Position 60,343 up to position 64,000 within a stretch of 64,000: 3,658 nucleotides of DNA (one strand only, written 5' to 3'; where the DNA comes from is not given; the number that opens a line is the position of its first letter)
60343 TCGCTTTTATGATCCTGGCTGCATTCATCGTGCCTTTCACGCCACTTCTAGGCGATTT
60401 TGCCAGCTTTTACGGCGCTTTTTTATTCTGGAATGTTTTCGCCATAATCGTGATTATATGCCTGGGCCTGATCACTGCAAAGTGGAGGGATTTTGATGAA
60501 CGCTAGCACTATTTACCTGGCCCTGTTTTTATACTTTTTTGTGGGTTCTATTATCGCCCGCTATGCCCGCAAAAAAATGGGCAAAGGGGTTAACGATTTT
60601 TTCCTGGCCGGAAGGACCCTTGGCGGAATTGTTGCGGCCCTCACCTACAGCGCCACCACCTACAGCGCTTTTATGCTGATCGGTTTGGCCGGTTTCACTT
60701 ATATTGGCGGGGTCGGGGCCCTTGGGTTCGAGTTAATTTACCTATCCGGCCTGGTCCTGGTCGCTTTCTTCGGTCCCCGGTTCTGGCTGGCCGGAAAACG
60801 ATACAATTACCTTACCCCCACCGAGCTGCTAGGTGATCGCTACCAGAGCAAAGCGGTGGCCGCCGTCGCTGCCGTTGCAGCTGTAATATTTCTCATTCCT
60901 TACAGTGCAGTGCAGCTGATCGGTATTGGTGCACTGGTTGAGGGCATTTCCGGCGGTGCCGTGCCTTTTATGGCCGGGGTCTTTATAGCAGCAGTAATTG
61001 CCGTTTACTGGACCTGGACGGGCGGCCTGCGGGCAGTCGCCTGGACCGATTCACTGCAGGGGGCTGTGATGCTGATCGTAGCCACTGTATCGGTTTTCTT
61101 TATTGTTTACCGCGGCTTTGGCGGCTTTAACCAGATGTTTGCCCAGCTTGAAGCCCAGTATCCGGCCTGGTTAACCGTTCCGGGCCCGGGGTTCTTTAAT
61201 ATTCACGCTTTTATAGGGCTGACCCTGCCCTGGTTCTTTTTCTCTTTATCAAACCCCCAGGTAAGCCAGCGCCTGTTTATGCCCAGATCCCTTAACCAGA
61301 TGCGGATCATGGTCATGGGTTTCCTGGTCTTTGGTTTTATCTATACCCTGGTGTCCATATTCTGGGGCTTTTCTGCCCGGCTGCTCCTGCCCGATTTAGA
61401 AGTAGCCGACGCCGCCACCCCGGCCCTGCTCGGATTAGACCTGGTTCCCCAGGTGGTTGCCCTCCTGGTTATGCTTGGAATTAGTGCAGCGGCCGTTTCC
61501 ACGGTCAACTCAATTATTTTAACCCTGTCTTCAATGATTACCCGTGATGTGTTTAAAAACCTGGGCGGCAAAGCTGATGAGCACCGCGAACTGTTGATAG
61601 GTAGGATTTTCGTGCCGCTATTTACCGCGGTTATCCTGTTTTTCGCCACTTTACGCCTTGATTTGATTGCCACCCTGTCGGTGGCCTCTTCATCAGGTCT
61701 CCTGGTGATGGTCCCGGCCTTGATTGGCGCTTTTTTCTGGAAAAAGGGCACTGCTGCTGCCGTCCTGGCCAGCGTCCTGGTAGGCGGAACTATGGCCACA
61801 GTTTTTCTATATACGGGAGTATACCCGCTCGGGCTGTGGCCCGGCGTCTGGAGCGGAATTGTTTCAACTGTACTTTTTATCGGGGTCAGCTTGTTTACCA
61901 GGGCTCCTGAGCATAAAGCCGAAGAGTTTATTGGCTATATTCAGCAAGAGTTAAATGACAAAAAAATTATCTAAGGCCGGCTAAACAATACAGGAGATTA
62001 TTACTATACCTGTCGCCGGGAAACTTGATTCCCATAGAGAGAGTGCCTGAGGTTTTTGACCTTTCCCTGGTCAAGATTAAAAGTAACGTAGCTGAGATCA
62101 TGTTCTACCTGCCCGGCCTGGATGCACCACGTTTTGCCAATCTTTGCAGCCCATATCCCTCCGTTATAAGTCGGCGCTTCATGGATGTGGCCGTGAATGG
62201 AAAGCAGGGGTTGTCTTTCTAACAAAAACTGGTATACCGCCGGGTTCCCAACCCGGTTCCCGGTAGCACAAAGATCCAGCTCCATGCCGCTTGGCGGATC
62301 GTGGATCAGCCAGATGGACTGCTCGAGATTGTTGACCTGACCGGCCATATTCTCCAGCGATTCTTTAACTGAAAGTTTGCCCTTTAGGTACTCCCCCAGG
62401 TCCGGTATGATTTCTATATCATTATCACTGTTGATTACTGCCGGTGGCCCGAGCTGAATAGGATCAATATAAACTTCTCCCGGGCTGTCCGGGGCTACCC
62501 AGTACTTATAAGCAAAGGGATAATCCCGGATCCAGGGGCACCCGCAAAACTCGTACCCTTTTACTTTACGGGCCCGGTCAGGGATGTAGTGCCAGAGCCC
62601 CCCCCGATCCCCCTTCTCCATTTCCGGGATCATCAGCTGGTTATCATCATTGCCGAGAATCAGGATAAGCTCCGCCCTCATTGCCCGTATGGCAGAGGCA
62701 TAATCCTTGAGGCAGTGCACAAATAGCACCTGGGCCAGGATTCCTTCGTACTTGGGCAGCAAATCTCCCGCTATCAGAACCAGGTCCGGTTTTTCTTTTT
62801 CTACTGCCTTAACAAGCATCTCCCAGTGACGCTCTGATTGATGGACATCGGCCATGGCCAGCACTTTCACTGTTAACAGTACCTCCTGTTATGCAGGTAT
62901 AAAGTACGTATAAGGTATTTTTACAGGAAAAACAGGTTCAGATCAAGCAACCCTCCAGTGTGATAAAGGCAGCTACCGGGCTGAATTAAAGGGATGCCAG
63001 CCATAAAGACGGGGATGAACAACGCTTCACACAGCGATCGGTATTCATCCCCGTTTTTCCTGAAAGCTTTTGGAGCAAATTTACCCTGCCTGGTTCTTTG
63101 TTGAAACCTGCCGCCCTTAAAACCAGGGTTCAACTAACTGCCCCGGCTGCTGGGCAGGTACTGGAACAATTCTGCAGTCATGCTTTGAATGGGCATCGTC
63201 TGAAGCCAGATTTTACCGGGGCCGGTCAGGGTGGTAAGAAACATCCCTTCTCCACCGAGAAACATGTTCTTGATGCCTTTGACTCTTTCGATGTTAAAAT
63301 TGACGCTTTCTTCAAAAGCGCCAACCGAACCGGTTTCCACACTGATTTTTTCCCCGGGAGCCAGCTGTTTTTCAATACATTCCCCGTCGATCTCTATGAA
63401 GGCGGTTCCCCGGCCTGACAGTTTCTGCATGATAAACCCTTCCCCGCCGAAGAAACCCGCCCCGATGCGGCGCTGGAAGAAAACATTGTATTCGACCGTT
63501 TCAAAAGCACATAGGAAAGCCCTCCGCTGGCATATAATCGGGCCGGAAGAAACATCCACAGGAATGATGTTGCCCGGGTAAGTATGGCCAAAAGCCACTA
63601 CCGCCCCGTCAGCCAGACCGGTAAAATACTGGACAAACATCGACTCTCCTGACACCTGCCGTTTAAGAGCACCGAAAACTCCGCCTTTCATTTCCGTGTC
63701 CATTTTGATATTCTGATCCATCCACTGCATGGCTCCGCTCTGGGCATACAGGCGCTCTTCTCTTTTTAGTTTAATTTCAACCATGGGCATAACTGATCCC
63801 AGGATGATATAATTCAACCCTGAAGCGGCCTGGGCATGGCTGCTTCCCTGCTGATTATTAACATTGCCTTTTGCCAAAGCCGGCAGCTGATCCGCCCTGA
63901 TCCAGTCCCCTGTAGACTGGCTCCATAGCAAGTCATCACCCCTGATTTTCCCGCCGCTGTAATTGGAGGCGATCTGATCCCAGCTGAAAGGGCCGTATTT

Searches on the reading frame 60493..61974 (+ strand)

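Call 23: search_protein_families(library=pfam, proteins=[window:60493-61974:+], max_evalue=0.00001)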
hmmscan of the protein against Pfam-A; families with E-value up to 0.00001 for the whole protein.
window:60493-61974:+ (493 aa): 1 family
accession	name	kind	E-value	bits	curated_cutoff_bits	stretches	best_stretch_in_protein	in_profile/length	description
PF00474.23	SSF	-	7.4e-39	134.2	22.8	1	36-431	1-406/406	Sodium:solute symporter family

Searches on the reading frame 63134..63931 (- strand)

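Call 42: search_protein_families(library=pfam, proteins=[window:63134-63931:-], max_evalue=0.001)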
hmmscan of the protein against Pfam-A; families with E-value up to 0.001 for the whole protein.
window:63134-63931:- (265 aa): 1 family
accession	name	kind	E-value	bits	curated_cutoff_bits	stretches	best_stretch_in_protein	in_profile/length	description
PF01987.23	AIM24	-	3.4e-72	242.9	25.7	1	42-246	2-205/205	Mitochondrial biogenesis AIM24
